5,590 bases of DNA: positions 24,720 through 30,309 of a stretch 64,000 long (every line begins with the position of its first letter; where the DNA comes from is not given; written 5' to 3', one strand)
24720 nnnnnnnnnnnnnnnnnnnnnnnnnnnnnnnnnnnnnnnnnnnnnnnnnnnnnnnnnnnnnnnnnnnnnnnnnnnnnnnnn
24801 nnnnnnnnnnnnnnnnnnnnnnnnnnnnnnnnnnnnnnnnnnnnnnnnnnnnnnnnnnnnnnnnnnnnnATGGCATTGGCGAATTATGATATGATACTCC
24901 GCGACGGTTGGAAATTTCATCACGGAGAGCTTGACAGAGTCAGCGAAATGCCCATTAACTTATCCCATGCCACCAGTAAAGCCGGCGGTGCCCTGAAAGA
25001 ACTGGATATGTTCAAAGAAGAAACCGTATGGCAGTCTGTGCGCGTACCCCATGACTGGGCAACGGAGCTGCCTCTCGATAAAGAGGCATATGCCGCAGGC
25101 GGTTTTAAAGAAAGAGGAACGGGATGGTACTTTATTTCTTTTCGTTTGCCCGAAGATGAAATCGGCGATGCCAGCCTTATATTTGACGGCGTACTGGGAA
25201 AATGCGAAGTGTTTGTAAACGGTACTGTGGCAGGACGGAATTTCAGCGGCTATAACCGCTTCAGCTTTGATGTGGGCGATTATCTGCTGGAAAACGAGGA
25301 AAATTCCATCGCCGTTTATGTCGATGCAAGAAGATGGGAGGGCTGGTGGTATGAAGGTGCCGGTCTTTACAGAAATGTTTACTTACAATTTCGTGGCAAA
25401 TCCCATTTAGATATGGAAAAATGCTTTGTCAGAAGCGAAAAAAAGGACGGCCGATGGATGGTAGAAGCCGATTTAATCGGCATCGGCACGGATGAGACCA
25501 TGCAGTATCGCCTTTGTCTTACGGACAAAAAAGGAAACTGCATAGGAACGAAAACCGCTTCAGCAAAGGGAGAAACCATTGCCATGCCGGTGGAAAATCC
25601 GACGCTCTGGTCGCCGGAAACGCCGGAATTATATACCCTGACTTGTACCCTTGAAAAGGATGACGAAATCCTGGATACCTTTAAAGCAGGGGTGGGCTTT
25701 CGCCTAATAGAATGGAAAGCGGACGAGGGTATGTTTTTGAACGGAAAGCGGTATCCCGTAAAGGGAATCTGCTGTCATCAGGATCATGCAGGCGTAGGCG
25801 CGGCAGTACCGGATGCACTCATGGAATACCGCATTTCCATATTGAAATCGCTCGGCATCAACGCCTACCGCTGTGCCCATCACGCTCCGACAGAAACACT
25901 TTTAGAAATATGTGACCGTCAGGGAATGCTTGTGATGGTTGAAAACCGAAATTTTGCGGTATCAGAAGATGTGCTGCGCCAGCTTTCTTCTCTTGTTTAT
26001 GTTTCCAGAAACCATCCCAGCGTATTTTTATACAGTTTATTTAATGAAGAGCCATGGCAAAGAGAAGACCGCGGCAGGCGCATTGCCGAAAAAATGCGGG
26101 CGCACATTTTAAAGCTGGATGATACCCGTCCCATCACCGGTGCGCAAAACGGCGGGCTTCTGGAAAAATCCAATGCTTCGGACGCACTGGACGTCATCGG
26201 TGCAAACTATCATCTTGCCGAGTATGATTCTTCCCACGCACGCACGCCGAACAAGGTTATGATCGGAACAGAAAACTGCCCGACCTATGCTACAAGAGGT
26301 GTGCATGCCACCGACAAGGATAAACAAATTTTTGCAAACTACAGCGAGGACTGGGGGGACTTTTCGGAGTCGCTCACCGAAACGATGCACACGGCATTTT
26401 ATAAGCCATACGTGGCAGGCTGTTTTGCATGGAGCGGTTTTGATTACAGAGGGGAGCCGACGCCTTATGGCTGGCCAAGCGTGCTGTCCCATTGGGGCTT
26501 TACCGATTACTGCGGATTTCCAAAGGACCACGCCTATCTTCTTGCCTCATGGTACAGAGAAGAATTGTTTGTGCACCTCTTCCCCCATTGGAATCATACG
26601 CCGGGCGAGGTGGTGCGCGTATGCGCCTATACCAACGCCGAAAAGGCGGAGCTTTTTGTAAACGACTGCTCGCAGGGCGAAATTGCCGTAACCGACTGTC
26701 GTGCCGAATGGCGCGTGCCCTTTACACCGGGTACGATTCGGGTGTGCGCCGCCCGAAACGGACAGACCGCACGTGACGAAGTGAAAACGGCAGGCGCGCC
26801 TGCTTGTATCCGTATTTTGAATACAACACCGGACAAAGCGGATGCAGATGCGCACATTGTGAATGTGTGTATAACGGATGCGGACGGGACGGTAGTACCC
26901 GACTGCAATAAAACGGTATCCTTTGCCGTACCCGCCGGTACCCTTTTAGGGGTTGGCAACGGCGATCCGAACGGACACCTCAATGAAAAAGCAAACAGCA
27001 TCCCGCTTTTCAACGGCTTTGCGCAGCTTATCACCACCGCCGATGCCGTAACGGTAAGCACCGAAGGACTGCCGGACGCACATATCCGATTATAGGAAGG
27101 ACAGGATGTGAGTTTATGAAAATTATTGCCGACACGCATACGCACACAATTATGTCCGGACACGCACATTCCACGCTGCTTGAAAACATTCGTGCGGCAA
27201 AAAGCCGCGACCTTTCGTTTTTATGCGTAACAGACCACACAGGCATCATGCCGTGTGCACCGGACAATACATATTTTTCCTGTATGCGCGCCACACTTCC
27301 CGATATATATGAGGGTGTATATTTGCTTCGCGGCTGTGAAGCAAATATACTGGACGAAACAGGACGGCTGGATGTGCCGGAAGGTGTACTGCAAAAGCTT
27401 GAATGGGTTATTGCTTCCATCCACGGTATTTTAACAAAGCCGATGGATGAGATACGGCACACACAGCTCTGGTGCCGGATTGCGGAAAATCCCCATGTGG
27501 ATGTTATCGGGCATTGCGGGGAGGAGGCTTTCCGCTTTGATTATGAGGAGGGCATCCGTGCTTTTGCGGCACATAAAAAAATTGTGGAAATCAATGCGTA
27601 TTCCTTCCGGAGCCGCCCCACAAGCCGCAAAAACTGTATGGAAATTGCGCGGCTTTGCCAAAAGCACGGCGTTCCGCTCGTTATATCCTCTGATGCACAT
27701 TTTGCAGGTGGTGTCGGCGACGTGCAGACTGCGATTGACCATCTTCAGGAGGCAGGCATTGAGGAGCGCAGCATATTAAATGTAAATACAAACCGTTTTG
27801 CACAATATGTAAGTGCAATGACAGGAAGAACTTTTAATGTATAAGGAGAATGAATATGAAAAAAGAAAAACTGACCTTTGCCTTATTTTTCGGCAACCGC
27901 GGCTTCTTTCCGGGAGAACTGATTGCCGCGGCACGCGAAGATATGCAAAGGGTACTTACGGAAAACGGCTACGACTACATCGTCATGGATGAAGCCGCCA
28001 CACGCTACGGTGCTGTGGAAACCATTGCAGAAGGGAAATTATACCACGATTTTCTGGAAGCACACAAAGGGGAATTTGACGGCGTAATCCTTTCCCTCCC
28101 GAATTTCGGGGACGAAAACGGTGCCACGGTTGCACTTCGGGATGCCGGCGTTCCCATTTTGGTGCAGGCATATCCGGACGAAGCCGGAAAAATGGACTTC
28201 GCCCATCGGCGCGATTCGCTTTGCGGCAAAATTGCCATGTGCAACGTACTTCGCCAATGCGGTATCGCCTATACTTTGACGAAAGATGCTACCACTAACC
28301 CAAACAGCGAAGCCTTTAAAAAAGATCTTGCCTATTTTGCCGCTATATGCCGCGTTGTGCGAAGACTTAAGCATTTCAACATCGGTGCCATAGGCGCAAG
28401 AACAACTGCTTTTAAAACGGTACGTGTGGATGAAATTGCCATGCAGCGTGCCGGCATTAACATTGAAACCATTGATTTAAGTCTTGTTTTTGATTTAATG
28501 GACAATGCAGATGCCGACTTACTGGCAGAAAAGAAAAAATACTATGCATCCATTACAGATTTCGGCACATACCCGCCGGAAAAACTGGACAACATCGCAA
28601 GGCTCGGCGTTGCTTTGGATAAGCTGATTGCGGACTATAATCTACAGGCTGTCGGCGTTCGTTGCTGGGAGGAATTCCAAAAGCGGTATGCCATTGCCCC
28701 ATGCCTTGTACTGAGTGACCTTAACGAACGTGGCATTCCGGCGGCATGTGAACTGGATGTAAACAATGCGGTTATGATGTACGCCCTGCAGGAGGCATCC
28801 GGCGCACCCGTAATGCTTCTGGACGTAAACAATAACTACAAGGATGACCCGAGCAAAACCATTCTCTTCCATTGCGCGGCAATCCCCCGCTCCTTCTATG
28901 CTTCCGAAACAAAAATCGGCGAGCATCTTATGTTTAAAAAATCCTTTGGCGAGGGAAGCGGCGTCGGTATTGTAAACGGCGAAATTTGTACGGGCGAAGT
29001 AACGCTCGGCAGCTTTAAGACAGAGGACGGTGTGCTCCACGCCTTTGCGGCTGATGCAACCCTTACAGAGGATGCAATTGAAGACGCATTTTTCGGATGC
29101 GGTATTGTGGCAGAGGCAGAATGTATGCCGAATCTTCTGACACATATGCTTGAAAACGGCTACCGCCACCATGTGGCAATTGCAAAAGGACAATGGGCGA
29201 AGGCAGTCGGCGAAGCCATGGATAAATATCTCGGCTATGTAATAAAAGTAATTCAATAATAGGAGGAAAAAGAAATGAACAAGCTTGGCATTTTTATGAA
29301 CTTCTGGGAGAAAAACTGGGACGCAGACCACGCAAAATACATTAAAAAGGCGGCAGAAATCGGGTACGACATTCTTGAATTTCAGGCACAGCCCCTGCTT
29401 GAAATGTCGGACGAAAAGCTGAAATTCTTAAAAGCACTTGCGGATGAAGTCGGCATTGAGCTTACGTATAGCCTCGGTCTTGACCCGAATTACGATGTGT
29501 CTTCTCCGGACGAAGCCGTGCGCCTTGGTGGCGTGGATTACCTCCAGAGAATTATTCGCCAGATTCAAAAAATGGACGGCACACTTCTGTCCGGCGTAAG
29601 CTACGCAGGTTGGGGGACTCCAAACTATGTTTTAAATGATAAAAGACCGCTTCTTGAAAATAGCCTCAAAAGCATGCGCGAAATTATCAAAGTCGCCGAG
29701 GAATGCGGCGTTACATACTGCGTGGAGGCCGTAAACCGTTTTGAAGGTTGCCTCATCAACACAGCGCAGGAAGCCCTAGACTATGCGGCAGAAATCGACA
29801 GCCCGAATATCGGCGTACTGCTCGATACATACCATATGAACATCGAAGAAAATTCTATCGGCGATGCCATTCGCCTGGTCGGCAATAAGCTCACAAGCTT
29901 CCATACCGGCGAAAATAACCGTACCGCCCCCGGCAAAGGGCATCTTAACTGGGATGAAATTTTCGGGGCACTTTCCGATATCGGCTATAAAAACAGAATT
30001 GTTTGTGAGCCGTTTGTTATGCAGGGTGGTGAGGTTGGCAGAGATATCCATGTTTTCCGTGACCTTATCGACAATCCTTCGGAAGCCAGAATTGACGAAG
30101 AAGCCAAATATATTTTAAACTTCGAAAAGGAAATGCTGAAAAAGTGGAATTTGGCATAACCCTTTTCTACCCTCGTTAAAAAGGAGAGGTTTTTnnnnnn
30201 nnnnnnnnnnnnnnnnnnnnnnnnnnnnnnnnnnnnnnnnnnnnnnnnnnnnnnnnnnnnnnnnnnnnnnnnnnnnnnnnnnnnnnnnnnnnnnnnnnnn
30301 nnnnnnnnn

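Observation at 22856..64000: ~41 kb island coupling SLH-anchored giant surface proteins to cytoplasmic glycosidase, phosphoesterase and sugar-isomerase genes, organised as two modules split by a recombinase scar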

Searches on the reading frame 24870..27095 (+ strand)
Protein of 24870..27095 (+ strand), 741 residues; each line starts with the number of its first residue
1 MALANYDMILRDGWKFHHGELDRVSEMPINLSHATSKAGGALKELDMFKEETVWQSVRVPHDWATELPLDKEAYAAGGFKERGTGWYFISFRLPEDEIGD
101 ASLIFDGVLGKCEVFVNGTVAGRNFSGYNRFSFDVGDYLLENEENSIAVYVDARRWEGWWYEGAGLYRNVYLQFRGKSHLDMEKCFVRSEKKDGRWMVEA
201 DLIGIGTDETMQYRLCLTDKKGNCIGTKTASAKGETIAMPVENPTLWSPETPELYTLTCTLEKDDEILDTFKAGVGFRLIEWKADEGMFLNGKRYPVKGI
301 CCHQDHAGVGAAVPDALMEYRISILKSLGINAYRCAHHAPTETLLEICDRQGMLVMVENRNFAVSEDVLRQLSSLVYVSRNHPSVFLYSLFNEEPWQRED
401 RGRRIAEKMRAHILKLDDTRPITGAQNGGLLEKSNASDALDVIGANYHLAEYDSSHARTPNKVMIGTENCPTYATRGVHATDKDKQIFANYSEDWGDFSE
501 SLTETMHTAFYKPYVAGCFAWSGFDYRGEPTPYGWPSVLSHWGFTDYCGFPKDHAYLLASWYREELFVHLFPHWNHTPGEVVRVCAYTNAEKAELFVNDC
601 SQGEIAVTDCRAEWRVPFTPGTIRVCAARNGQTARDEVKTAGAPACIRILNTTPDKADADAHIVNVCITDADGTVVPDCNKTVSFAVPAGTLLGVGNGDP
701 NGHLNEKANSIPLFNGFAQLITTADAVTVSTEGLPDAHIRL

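Call 3: search_protein_families(library=pfam, proteins=[window:24870-27095:+], max_evalue=0.01)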
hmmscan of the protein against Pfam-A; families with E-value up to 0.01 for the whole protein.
window:24870-27095:+ (741 aa): 8 families
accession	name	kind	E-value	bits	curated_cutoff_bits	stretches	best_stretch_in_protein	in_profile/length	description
PF02836.23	Glyco_hydro_2_C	-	4.9e-24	85.4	21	1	285-532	5-271/302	Glycosyl hydrolases family 2, TIM barrel domain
PF16355.11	DUF4982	-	8.7e-16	58.1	23.9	1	579-633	1-59/61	Domain of unknown function (DUF4982)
PF02837.24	Glyco_hydro_2_N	-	1.4e-13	51.6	28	1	55-172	32-165/169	Glycosyl hydrolases family 2, sugar binding domain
PF18565.7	Glyco_hydro2_C5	-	2.5e-13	50.2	32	1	656-739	12-102/103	Glycoside hydrolase family 2 C-terminal domain 5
PF00703.27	Glyco_hydro_2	-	6.1e-12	46.7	23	1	227-278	52-109/109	Glycosyl hydrolases family 2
PF21467.3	BetaGal_gal-bd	-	0.00032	21.2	27.3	1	86-145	3-62/62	Beta-galactosidase, galactose-binding domain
PF22666.2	Glyco_hydro_2_N2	-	0.00041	20.9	27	1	86-153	51-119/167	Glycosyl hydrolase 2 galactose-binding domain-like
PF13364.12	BetaGal_ABD2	-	0.008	17.3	23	0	77-153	31-108/112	Beta-galactosidase second all-beta domain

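Call 57: search_protein_families(library=ncbifam, proteins=[window:24870-27095:+], max_evalue=0.01)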
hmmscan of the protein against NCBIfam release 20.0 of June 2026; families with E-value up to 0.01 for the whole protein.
window:24870-27095:+ (741 aa): 11 families
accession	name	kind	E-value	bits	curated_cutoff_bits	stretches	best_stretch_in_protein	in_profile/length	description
NF041462.1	GalA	equivalog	2.9e-227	756.5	900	1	12-726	2-742/763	beta-galactosidase GalA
NF041463.1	GalB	equivalog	5e-123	411.7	900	1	50-725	96-853/869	beta-galactosidase GalB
NF050095.1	BetGlucuronLacZ4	equivalog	1.8e-46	158.5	950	1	51-624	33-649/666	beta-glucuronidase LacZ4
NF052611.1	beta_gal_Bga2A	equivalog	5.7e-42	143.8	999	1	84-359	114-400/1007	beta-galactosidase, LacZ type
NF049891.1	Bet1-4galacdseBT4156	equivalog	1.3e-35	122.6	1700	1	81-399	75-413/946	exo-beta-1,4-galactosidase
NF007538.0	PRK10150.1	equivalog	2.9e-35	121.7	544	2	161-359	168-359/607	beta-glucuronidase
NF007666.0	PRK10340.1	equivalog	5.1e-33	114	1284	1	83-524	109-546/1030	beta-galactosidase subunit alpha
NF007074.0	PRK09525.1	subfamily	3.1e-27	94.7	1221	1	81-448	118-505/1027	beta-galactosidase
NF049877.1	GlucurArabfur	equivalog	5.2e-26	90.6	1800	2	238-397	603-773/1400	beta-d-glucuronidase/beta-L-arabinofuranosidase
NF041100.1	betagal_LacZ_Ttogales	equivalog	8.2e-24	83.4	2000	1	83-448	108-489/1090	beta-galactosidase LacZ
NF049890.1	Bet1-4galacdseBT4151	equivalog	1.4e-06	26.5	1500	1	237-362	281-407/952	exo-beta-1,4-galactosidase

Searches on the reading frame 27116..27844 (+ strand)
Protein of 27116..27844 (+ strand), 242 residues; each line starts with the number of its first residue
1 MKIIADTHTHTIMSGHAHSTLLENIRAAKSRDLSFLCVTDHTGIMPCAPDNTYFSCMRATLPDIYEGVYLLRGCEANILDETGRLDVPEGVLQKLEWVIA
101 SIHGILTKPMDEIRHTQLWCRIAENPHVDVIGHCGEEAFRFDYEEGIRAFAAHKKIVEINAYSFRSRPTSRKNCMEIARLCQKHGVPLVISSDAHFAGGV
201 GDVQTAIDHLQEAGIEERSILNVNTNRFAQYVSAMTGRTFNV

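Call 3: search_protein_families(library=pfam, proteins=[window:27116-27844:+], max_evalue=0.01)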
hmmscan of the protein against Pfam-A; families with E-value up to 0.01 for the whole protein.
window:27116-27844:+ (242 aa): 2 families
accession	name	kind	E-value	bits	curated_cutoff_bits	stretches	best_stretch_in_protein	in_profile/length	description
PF02811.25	PHP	-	2.2e-07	31.8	26.4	1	6-104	1-94/164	PHP domain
PF13263.12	PHP_C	-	7.2e-06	25.9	21.3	1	174-208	4-38/56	PHP-associated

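Call 12: search_protein_families(library=ncbifam, proteins=[window:27116-27844:+], max_evalue=0.001)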
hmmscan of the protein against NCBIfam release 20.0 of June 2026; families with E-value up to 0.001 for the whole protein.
window:27116-27844:+ (242 aa): 11 families
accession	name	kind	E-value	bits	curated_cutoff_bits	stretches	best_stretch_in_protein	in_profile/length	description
NF006702.0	PRK09248.1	domain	2.8e-72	243.1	264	1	1-234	1-234/246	PHP domain-containing protein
NF006251.0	PRK08392.1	equivalog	4e-25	88.6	212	1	5-217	2-207/216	hypothetical protein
NF006375.0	PRK08609.1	equivalog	1.6e-20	73.2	426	1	3-233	335-568/571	DNA polymerase/3'-5' exonuclease PolX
NF005928.0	PRK07945.1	equivalog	1.3e-19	70.7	250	1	4-225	99-326/337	PHP domain-containing protein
NF005596.0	PRK07328.1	subfamily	6.1e-17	61.9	202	2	118-221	154-258/269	histidinol-phosphatase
TIGR01856.1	hisJ_fam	subfamily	7.7e-13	48.7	90.2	2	112-201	159-244/252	histidinol-phosphatase HisJ family protein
NF004086.0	PRK05588.1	equivalog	6e-06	26.4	321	0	5-104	2-101/255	histidinol phosphate phosphatase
NF038032.1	CehA_McbA_metalo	domain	0.00022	20.8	80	1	5-43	5-42/315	CehA/McbA family metallohydrolase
NF004981.0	PRK06361.1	equivalog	0.00027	20.4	117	0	126-227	117-208/217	histidinol phosphate phosphatase domain-containing protein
NF005996.1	PRK08123.1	equivalog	0.00028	20.3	133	0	175-202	229-256/262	histidinol-phosphatase HisJ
NF005235.0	PRK06740.1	equivalog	0.00039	19.9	442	1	116-218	213-318/335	histidinol phosphate phosphatase domain-containing protein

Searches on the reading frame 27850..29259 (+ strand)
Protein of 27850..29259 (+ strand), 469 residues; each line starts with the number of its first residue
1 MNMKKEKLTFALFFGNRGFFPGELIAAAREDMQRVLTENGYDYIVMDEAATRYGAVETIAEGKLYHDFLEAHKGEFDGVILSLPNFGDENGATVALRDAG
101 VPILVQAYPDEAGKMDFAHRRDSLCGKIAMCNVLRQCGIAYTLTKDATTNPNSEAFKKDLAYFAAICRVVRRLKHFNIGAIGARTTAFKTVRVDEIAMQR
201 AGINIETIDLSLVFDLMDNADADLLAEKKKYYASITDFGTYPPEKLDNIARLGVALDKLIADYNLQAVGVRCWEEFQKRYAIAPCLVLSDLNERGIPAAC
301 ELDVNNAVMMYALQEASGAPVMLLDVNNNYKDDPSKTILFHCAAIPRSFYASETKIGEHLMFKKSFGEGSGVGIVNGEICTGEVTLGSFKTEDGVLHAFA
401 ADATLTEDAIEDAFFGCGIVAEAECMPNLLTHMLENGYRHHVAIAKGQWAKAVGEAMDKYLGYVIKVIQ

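Call 3: search_protein_families(library=pfam, proteins=[window:27850-29259:+], max_evalue=0.01)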
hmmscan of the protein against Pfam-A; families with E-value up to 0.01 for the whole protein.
window:27850-29259:+ (469 aa): 1 family
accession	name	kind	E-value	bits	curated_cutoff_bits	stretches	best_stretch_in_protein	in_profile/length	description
PF02952.23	Fucose_iso_C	-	1.3e-10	41.5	29.3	1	339-464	1-138/143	L-fucose isomerase, C-terminal domain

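Call 12: search_protein_families(library=ncbifam, proteins=[window:27850-29259:+], max_evalue=0.001)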
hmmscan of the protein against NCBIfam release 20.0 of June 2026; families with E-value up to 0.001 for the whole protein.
window:27850-29259:+ (469 aa): 1 family
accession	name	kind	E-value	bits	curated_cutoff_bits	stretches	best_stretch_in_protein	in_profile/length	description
NF048012.1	SlpQosIsomSftI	equivalog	3.6e-29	101.8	700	1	66-452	51-428/443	sulfoquinovose isomerase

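Call 61: search_solved_structures(query=window:27850-29259:+, max_evalue=0.01)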
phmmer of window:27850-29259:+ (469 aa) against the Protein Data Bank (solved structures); distinct sequences matched with E-value up to 0.01: 0.

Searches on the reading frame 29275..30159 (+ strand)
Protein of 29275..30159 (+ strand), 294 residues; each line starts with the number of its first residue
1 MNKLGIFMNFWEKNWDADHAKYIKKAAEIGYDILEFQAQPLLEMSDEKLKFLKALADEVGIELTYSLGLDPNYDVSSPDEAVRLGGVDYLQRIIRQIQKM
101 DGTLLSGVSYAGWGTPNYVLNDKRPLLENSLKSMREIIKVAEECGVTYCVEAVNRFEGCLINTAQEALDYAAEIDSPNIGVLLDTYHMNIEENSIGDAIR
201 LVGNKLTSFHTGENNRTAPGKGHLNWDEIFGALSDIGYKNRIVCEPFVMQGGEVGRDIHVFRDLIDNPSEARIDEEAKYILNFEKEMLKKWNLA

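Call 3: search_protein_families(library=pfam, proteins=[window:29275-30159:+], max_evalue=0.01)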
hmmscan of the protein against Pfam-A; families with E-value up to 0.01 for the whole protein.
window:29275-30159:+ (294 aa): 1 family
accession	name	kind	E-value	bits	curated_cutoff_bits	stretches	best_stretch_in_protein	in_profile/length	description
PF01261.30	AP_endonuc_2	-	1.4e-38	133.5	31.1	1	23-276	1-242/249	Xylose isomerase-like TIM barrel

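Call 12: search_protein_families(library=ncbifam, proteins=[window:29275-30159:+], max_evalue=0.001)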
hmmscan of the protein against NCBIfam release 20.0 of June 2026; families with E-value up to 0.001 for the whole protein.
window:29275-30159:+ (294 aa): 10 families
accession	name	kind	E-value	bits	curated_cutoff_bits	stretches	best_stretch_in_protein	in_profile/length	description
NF051856.1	PsicseEpim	equivalog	2.5e-115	385.2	300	1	2-288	1-287/287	D-psicose 3-epimerase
NF041099.2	keto_glucon_epim_IolO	equivalog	3.6e-35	121.6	300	1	18-246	22-246/269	5-keto-L-gluconate epimerase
TIGR03234.1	OH-pyruv-isom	equivalog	4.9e-13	49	353.45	1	131-245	122-239/254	hydroxypyruvate isomerase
NF007360.0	PRK09856.1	equivalog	7e-13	48.7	305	1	22-245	18-247/276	fructoselysine 3-epimerase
NF043033.1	OxoTetrIsom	equivalog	1.8e-11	44.3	325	1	131-245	119-236/251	2-oxo-tetronate isomerase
NF009688.0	PRK13209.1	subfamily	4.6e-10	39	317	1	16-246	20-254/286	L-ribulose-5-phosphate 3-epimerase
NF007444.0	PRK09997.1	equivalog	1e-08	35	465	1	143-247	135-242/258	hydroxypyruvate isomerase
NF009689.0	PRK13210.1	subfamily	2.8e-07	30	200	1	21-267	21-277/286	L-ribulose-5-phosphate 3-epimerase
NF007441.0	PRK09989.1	equivalog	2.2e-05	24.3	412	1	160-245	154-240/258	HPr family phosphocarrier protein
TIGR00542.1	hxl6Piso_put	equivalog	0.0005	19.5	272.15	1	71-248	77-251/279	L-ribulose-5-phosphate 3-epimerase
